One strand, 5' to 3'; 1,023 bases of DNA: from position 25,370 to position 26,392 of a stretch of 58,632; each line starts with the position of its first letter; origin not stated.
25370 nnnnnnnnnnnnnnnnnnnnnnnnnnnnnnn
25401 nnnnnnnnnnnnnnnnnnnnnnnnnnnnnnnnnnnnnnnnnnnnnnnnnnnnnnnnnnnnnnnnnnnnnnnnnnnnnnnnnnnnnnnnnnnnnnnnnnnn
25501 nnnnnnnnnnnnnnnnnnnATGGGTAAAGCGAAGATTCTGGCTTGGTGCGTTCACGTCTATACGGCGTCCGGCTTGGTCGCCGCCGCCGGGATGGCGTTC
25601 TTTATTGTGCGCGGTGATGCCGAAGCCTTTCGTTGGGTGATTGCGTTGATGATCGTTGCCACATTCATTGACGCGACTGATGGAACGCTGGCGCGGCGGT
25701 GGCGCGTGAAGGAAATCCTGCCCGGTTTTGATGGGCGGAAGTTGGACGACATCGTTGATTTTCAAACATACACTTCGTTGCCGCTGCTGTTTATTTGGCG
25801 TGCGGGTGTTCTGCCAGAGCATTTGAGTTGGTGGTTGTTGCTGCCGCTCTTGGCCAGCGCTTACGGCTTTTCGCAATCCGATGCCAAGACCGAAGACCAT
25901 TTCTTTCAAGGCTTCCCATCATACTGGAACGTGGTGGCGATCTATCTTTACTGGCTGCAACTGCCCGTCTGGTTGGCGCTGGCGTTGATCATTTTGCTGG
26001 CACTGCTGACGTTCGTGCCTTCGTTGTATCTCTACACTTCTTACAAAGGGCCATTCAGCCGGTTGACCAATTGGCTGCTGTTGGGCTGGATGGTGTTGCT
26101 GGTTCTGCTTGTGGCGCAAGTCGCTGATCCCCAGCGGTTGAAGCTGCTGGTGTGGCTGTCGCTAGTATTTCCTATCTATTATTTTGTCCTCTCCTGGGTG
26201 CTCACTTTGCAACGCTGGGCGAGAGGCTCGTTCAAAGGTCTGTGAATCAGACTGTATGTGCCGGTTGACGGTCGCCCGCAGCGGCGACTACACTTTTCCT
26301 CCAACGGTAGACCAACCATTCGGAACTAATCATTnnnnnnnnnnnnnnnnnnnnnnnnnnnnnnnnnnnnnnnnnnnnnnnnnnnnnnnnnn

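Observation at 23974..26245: CHT1/SLC5A7-like sodium symporter translationally coupled to phosphatidylcholine synthase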

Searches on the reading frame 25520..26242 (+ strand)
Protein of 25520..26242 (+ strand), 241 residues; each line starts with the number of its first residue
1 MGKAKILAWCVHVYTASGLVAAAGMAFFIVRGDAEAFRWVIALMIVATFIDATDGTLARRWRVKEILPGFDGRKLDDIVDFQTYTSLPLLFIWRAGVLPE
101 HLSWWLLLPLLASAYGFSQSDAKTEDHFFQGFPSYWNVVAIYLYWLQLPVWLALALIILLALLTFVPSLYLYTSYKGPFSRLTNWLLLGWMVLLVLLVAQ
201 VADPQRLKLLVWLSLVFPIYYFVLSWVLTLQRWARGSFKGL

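Call 4: search_protein_families(library=pfam, proteins=[window:25520-26242:+], max_evalue=0.01)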
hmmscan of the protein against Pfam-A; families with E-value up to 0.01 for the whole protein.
window:25520-26242:+ (241 aa): 1 family
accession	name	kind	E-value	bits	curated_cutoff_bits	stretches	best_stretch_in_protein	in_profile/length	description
PF01066.26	CDP-OH_P_transf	-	2.8e-05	25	22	1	25-160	18-146/152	CDP-alcohol phosphatidyltransferase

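Call 5: search_protein_families(library=ncbifam, proteins=[window:25520-26242:+], max_evalue=0.01)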
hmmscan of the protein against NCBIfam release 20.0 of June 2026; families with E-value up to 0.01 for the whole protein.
window:25520-26242:+ (241 aa): 8 families
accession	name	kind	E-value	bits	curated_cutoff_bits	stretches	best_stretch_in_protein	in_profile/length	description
NF045886.1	PhCholSynLeg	equivalog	2.3e-43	148.5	440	1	5-229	13-240/250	phosphatidylcholine synthase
NF045885.1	PhCholSynBorr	equivalog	4.2e-40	138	400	1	6-228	7-227/234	phosphatidylcholine synthase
NF045887.1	PhCholSynPs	equivalog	1.2e-35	123.2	300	1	4-230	8-230/235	phosphatidylcholine synthase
NF045884.1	PhCholSynAgro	equivalog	2.1e-28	99.8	350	1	4-228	6-226/235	phosphatidylcholine synthase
NF045888.1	PhCholSynBrdy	equivalog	5.6e-26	91.4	400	1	4-200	16-210/243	phosphatidylcholine synthase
NF038087.1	arch_ser_synth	exception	5.5e-05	22.9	240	1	34-195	27-192/216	archaetidylserine synthase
NF040950.1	archin_ph_syn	equivalog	0.0011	18.9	180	1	12-80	27-93/191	archaetidylinositol phosphate synthase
TIGR00473.1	pssA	equivalog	0.0023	18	107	1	38-162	21-145/153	CDP-diacylglycerol--serine O-phosphatidyltransferase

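Call 7: search_solved_structures(query=window:25520-26242:+, max_evalue=1, show_alignments=2)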
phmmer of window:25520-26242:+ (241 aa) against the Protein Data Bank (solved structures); distinct sequences matched with E-value up to 1: 0.

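Call 19: find_homologous_proteins(query=window:25520-26242:+, max_evalue=0.00001)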
Query window:25520-26242:+ (241 aa): 7449 proteins with E <= 0.00001 among 8000 candidates; the best 120 are listed.
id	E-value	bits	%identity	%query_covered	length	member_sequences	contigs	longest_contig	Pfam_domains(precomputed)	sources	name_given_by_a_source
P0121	6.7e-147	506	95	100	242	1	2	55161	PF01066.27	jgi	jgi:phosphatidylcholine synthase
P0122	1.7e-146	505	95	100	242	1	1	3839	-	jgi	jgi:phosphatidylcholine synthase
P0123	6.6e-146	503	95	100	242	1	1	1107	PF01066.27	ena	-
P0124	2.9e-143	494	93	100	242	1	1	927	-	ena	-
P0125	6.0e-132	457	86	100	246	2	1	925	PF01066.27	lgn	-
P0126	2.1e-130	452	85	100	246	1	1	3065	-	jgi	jgi:phosphatidylcholine synthase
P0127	2.0e-128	446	83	100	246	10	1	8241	PF01066.27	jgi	jgi:phosphatidylcholine synthase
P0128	4.5e-128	444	83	100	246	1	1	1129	-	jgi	jgi:phosphatidylcholine synthase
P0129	1.7e-126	439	84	98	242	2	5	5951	-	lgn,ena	-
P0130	3.6e-126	438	82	100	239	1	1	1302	PF01066.27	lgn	-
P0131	4.4e-126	438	83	100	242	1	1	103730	-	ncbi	-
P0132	3.1e-125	435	80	100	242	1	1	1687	-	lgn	-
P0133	1.3e-124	433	82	99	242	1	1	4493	PF01066.27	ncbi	ncbi:MAG: CDP-alcohol phosphatidyltransferase family protein [Blastocatellia bacterium]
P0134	8.3e-124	430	82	98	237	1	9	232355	-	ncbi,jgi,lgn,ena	-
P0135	1.1e-123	430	82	98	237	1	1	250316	-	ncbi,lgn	ncbi:MAG: phosphatidylcholine/phosphatidylserine synthase [Blastocatellales bacterium]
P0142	1.2e-121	423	81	99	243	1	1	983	PF01066.27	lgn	-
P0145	5.2e-121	421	80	97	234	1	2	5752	PF01066.27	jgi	-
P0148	1.3e-119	417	81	98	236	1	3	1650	PF01066.27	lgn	-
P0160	7.4e-116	404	79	96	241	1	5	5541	PF01066.27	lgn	-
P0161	7.4e-116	404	81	96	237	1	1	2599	PF01066.27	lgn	-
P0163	2.1e-115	403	79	98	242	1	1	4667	PF01066.27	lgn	-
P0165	4.1e-115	402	78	99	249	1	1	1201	PF01066.27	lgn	-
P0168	5.8e-114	398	78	98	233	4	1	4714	PF01066.27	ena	-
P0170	5.9e-112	392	78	97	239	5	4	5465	PF01066.27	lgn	-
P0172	3.8e-109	382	75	97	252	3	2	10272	PF01066.27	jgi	jgi:phosphatidylcholine synthase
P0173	5.8e-107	375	73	97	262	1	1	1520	PF01066.27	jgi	jgi:phosphatidylcholine synthase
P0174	1.2e-106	374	73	97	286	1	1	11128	PF01066.27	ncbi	-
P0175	1.7e-106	374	75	98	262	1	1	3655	PF01066.27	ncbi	-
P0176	4.0e-106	372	74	99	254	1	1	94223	PF01066.27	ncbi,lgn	-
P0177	4.4e-106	372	74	97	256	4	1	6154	PF01066.27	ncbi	-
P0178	6.9e-106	372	74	95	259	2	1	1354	PF01066.27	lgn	-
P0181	4.3e-105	369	72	96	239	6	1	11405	PF01066.27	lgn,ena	-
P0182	9.6e-105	368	74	98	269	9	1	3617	PF01066.27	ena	-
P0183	1.2e-104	368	73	98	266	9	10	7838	PF01066.27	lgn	-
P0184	2.4e-104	367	73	97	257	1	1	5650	PF01066.27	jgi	jgi:phosphatidylcholine synthase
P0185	4.1e-104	366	75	97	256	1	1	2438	PF01066.27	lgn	-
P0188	8.3e-103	362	71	97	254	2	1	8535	PF01066.27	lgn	-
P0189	8.4e-103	362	73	97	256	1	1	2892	PF01066.27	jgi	jgi:phosphatidylcholine synthase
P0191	1.0e-102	361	73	96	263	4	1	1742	PF01066.27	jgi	-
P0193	2.7e-102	360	71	97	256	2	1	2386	PF01066.27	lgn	-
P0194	2.7e-102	360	72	96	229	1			PF01066.27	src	-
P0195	4.3e-102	359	73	96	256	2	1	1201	PF01066.27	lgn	-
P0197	8.3e-102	358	73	97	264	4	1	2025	PF01066.27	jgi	-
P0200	4.9e-101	356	77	88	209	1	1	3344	PF01066.27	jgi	jgi:phosphatidylcholine synthase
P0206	1.9e-99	351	71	95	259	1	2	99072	PF01066.27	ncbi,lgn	ncbi:MAG: phosphatidylcholine/phosphatidylserine synthase [Blastocatellales bacterium]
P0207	6.3e-99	349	71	98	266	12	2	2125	PF01066.27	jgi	jgi:phosphatidylcholine synthase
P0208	7.4e-99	349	70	97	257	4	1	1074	PF01066.27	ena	-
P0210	1.3e-98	348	70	95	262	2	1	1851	PF01066.27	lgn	-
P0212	2.6e-98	347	66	98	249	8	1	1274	PF01066.27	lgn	-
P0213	3.2e-98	347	72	96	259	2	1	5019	PF01066.27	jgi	-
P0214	4.0e-98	346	69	98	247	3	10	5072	PF01066.27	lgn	-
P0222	3.4e-97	343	71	95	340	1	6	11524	PF01066.27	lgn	-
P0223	3.8e-97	343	66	98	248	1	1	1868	PF01066.27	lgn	-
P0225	6.1e-97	342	71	98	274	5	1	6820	PF01066.27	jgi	jgi:phosphatidylcholine synthase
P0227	9.8e-97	342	69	97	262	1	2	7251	PF01066.27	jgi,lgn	jgi:phosphatidylcholine synthase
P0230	1.6e-96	341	69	98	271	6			PF01066.27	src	-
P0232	2.4e-96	340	69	97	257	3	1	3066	PF01066.27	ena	-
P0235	3.1e-96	340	69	96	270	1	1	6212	PF01066.27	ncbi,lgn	-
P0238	3.6e-96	340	69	95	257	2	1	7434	PF01066.27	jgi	jgi:phosphatidylcholine synthase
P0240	5.5e-96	339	69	95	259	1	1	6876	PF01066.27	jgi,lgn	jgi:phosphatidylcholine synthase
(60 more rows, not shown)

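Call 52: search_dna_similar(query=window:25520-26242:+, collection=plasmids, mode=protein, max_evalue=0.00001, max_rows=15)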
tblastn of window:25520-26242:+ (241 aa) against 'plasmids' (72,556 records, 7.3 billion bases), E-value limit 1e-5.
Records with a match: 8; places in all: 8; records where one place covers at least 80% of the query: 0.
Best place of each record, by identity: <60% 8.
By first word of the organism name: Sinorhizobium 4; Legionella 1; Pseudomonas 1; Shinella 1; Halomonas 1.
By predicted mobility (MOB-suite, as given by PLSDB): non-mobilizable 8.
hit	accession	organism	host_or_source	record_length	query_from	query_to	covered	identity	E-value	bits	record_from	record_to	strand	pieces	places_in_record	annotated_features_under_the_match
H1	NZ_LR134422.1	Legionella adelaidensis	environmental,Cooling tower water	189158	6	174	70%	41.1%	2e-23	105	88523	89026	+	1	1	phosphatidylcholine synthase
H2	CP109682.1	Pseudomonas aeruginosa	Homo sapiens,whole organism,swab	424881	1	151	63%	38.2%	7e-20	95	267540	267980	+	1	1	phosphatidylcholine/phosphatidylserine synthase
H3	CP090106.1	Sinorhizobium meliloti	Medicago,Cell culture,Plant nodule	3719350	4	172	70%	33.7%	1e-13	77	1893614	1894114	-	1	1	pcs: phosphatidylcholine synthase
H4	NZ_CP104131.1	Sinorhizobium sp. K101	Phaseolus vulgaris,cell ...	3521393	4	172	70%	33.7%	2e-13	77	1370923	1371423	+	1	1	none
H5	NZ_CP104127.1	Sinorhizobium sp. M103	Phaseolus vulgaris,cell ...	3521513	4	172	70%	33.7%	2e-13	77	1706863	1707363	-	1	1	none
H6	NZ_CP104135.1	Sinorhizobium sp. C101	Phaseolus vulgaris,cell ...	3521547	4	172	70%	33.7%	2e-13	77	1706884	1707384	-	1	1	none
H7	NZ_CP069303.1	Shinella sp. PSBB067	monoisolate,Minnesota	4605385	4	172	70%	33.5%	3e-14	79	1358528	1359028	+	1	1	none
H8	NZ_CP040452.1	Halomonas sp. PA16-9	-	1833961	8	149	59%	38.2%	4e-19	93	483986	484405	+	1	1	none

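Call 54: get_annotated_region(hit=H3, flank=4000)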
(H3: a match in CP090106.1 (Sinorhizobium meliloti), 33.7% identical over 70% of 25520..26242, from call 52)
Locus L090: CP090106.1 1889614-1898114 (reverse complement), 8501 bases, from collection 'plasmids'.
description: Sinorhizobium meliloti strain Ak57 plasmid pSymB, complete sequence
organism: Sinorhizobium meliloti (NCBI taxid 382)
taxonomy: Bacteria; Pseudomonadota; Alphaproteobacteria; Hyphomicrobiales; Rhizobiaceae; Sinorhizobium; Sinorhizobium meliloti
host: -; source: Medicago,Cell culture,Plant nodule; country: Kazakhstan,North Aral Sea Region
typing (MOB-suite, as given by PLSDB): non-mobilizable
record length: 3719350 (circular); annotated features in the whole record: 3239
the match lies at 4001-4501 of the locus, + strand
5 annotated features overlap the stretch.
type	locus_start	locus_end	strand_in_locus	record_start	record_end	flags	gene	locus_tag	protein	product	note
CDS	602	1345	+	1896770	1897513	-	-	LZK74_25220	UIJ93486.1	cytochrome c biogenesis CcdA family protein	-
CDS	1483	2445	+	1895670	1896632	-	-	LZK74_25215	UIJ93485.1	AEC family transporter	-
CDS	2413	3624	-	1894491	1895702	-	-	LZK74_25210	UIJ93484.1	UbiH/UbiF family hydroxylase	-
CDS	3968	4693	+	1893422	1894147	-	pcs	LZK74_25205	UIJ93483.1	phosphatidylcholine synthase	-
CDS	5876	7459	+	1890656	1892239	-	-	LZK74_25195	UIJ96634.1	ABC transporter ATP-binding protein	-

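Call 56: get_annotated_region(hit=H2, flank=3000)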
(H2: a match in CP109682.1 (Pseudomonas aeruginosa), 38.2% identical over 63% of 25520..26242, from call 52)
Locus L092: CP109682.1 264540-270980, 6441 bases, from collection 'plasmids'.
description: Pseudomonas aeruginosa strain 2017-45-169 plasmid p2017-45-169_2, complete sequence
organism: Pseudomonas aeruginosa (NCBI taxid 287)
taxonomy: Bacteria; Pseudomonadota; Gammaproteobacteria; Pseudomonadales; Pseudomonadaceae; Pseudomonas; Pseudomonas aeruginosa
host: -; source: Homo sapiens,whole organism,swab; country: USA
typing (MOB-suite, as given by PLSDB): non-mobilizable
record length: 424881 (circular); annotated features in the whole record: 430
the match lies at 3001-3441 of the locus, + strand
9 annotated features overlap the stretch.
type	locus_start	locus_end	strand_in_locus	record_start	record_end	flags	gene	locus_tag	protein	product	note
CDS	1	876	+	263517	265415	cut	-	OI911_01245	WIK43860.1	acyl-CoA synthetase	-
CDS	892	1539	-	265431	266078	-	-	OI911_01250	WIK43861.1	alpha/beta hydrolase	-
CDS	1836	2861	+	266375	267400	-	-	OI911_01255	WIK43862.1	amino acid ABC transporter substrate-binding protein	-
CDS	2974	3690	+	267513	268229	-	-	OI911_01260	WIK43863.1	phosphatidylcholine/phosphatidylserine synthase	-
CDS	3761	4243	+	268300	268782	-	-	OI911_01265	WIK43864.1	nuclear transport factor 2 family protein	-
CDS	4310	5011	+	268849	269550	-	-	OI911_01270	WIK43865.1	glutathione S-transferase C-terminal domain-containing protein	-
CDS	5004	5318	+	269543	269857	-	-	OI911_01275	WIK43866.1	GIY-YIG nuclease family protein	-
CDS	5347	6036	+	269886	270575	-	-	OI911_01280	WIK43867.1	CatB-related O-acetyltransferase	-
CDS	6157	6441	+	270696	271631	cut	-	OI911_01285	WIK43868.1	glutathione S-transferase family protein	-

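Call 57: get_annotated_region(hit=H1, flank=3000)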
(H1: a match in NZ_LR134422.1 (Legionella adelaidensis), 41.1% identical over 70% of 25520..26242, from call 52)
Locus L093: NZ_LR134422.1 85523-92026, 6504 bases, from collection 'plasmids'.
description: Legionella adelaidensis strain NCTC12735 plasmid 13, complete sequence
organism: Legionella adelaidensis (NCBI taxid 45056)
taxonomy: Bacteria; Pseudomonadota; Gammaproteobacteria; Legionellales; Legionellaceae; Legionella; Legionella adelaidensis
host: -; source: environmental,Cooling tower water; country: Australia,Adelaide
typing (MOB-suite, as given by PLSDB): non-mobilizable
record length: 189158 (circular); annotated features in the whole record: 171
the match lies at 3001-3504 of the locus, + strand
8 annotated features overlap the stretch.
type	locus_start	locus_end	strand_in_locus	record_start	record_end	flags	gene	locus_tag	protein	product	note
CDS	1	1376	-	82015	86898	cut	-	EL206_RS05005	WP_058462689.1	NAD-glutamate dehydrogenase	GO:0019551 - glutamate catabolic process to 2-oxoglutarate [Evidence IEA]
CDS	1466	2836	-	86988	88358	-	-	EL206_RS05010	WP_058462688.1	NAD-dependent succinate-semialdehyde dehydrogenase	-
CDS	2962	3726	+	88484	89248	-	-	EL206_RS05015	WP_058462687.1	phosphatidylcholine synthase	GO:0008654 - phospholipid biosynthetic process [Evidence IEA]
CDS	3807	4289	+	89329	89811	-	-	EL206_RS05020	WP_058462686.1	hypothetical protein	-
CDS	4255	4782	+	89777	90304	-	-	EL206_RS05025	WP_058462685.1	hypothetical protein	-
CDS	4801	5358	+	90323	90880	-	-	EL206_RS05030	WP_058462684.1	thioredoxin family protein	-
CDS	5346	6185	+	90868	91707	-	-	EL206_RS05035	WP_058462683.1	LicD family protein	-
CDS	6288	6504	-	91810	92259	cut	rplI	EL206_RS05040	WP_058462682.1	50S ribosomal protein L9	GO:0006412 - translation [Evidence IEA]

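Call 67: find_related_loci(query=A4, collection=metagenome_contigs, flank=6000)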
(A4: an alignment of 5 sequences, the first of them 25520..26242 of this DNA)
Query A4 (241 aa) in metagenome_contigs; peptide patterns used: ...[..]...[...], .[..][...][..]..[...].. (x = any residue, [..] = any of these).
600 stretches matched a pattern (row limit reached: there are more); 564 encode a relative of the query (tblastn E <= 1e-3); the best 80 are kept; 80 distinct loci.
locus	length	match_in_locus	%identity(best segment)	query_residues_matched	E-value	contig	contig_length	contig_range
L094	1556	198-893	73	5-233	6e-112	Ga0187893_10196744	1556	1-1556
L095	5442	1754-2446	72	1-233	3e-103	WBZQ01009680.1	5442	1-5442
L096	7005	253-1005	69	1-239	5e-93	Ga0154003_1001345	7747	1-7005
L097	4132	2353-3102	67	1-233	1e-91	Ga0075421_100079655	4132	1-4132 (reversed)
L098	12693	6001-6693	70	1-233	6e-88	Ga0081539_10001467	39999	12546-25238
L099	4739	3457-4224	66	5-236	2e-84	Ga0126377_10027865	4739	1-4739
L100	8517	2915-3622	62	1-239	9e-84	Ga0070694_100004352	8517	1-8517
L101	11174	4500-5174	64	6-232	2e-82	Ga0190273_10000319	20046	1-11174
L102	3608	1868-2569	63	1-236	4e-83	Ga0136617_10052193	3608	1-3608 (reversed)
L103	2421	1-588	69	49-236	2e-83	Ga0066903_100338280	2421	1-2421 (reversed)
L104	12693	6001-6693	66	1-233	1e-78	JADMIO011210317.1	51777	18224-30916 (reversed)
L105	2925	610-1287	56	4-231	4e-79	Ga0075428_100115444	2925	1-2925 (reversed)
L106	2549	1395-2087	56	5-237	5e-79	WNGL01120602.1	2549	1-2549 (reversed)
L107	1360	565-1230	56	8-232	7e-81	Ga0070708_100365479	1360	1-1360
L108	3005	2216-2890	55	4-232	4e-76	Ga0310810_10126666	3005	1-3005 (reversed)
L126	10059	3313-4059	52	5-228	1e-69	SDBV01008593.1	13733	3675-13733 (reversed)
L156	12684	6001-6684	46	1-232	6e-57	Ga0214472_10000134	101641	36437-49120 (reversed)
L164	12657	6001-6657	45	8-229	2e-54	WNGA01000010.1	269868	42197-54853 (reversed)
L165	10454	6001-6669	47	6-232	6e-54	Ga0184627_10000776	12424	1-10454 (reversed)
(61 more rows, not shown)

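Call 70: search_protein_families(library=pfam, proteins=[L156:3317-5233:+, L156:5314-5988:+, L156:6753-8219:+, L165:3262-5220:+, L165:6711-8363:+, L126:4937-6487:+, L126:2093-3010:+, L126:4161-4943:+, L164:4752-5675:+, L164:7621-9261:+], max_evalue=0.0001)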
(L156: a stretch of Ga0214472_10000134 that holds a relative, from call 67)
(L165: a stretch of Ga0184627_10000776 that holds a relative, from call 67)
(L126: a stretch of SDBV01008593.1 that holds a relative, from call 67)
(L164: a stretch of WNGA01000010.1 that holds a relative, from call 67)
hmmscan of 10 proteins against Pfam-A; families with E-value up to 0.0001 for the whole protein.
L156:3317-5233:+ (639 aa): 6 families
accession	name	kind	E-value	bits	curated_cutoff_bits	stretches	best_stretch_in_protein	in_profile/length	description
PF04389.22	Peptidase_M28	-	3.6e-46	157.8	21.3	1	318-521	1-192/193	Peptidase family M28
PF13180.12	PDZ_2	-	1.8e-14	54.2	27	1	562-634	7-79/80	PDZ domain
PF17820.7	PDZ_6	-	2.9e-13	49.8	27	1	571-624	2-54/54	PDZ domain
PF00595.29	PDZ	-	7.7e-07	29.8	23.2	1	550-622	10-80/81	PDZ domain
PF01546.33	Peptidase_M20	-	1.5e-06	28.7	24.6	1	338-521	3-203/206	Peptidase family M20/M25/M40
PF02225.27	PA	-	1.9e-06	28.3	23.9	1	157-237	2-61/95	PA domain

L156:5314-5988:+ (225 aa): 6 families
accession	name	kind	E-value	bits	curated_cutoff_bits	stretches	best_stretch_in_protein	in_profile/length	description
PF02798.26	GST_N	-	3e-19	69.5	20.9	1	26-98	3-75/76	Glutathione S-transferase, N-terminal domain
PF13417.12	GST_N_3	-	4.7e-19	68.9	22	1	28-104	1-74/75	Glutathione S-transferase, N-terminal domain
PF13409.12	GST_N_2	-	1.1e-18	68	25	1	34-99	2-69/70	Glutathione S-transferase, N-terminal domain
PF00043.30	GST_C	-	4.8e-11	43.2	20.7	1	140-218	14-93/93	Glutathione S-transferase, C-terminal domain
PF14497.11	GST_C_3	-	7.8e-07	29.7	21.6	1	131-221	6-98/104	Glutathione S-transferase, C-terminal domain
PF13410.11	GST_C_2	-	2.7e-06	27.8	24.9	1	149-213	2-69/69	Glutathione S-transferase, C-terminal domain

L156:6753-8219:+ (489 aa): 4 families
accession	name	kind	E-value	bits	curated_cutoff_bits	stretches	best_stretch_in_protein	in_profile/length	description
PF13343.11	SBP_bac_6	-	8.5e-20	71.7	24.6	1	124-323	25-213/245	Bacterial extracellular solute-binding protein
PF13416.11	SBP_bac_8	-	2.2e-17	64.2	27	1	126-322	56-253/279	Bacterial extracellular solute-binding protein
PF13531.11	SBP_bac_11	-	3.2e-13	50.4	25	1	165-321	73-221/227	Bacterial extracellular solute-binding protein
PF01547.30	SBP_bac_1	-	2.7e-08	34.6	26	1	158-319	96-307/307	Bacterial extracellular solute-binding protein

L165:3262-5220:+ (653 aa): 6 families
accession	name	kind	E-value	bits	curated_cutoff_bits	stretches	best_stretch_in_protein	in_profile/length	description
PF04389.22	Peptidase_M28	-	2.1e-46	158.5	21.3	1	332-535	1-192/193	Peptidase family M28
PF13180.12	PDZ_2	-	1.6e-12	47.9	27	1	576-648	7-79/80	PDZ domain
PF17820.7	PDZ_6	-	1.8e-12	47.2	27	1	587-638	4-54/54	PDZ domain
PF01546.33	Peptidase_M20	-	8.9e-08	32.7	24.6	1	351-535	2-203/206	Peptidase family M20/M25/M40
PF00595.29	PDZ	-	1.1e-05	26.2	23.2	1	563-636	9-80/81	PDZ domain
PF02225.27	PA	-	5.2e-05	23.7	23.9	0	171-252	2-62/95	PA domain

L165:6711-8363:+ (551 aa): 4 families
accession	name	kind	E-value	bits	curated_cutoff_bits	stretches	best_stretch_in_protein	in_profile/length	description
PF13343.11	SBP_bac_6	-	1.5e-19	70.9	24.6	1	194-383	33-211/245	Bacterial extracellular solute-binding protein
PF13416.11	SBP_bac_8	-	1.9e-16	61.2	27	1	171-384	40-253/279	Bacterial extracellular solute-binding protein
PF13531.11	SBP_bac_11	-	6.3e-14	52.7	25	1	226-383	72-221/227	Bacterial extracellular solute-binding protein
PF01547.30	SBP_bac_1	-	1.1e-07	32.6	26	1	225-381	101-307/307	Bacterial extracellular solute-binding protein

L126:4937-6487:+ (517 aa): 2 families
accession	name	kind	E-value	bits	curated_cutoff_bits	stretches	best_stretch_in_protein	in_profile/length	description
PF04069.17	OpuAC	-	2.3e-35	122.9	21.2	1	245-511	4-256/257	Substrate binding domain of ABC-type glycine betaine transport system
PF00528.27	BPD_transp_1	-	1.5e-16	61.1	26.4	1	37-207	2-183/184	Binding-protein-dependent transport system inner membrane component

L126:2093-3010:+ (306 aa): 0 families

L126:4161-4943:+ (261 aa): 2 families
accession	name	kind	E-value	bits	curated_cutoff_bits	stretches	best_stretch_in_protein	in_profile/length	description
PF00005.33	ABC_tran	-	1.4e-34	120.1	25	1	20-165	2-136/137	ABC transporter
PF13304.12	AAA_21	-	1.4e-06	29.1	27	0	121-198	221-300/304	AAA domain, putative AbiEii toxin, Type IV TA system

L164:4752-5675:+ (308 aa): 1 family
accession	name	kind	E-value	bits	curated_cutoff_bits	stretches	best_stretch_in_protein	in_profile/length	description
PF08239.17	SH3_3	-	7.3e-08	32.9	27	1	243-297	2-53/54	Bacterial SH3 domain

L164:7621-9261:+ (547 aa): 1 family
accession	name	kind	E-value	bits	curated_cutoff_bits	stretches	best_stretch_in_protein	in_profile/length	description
PF02446.23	Glyco_hydro_77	-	2.5e-187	623.8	25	1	47-514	1-464/465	4-alpha-glucanotransferase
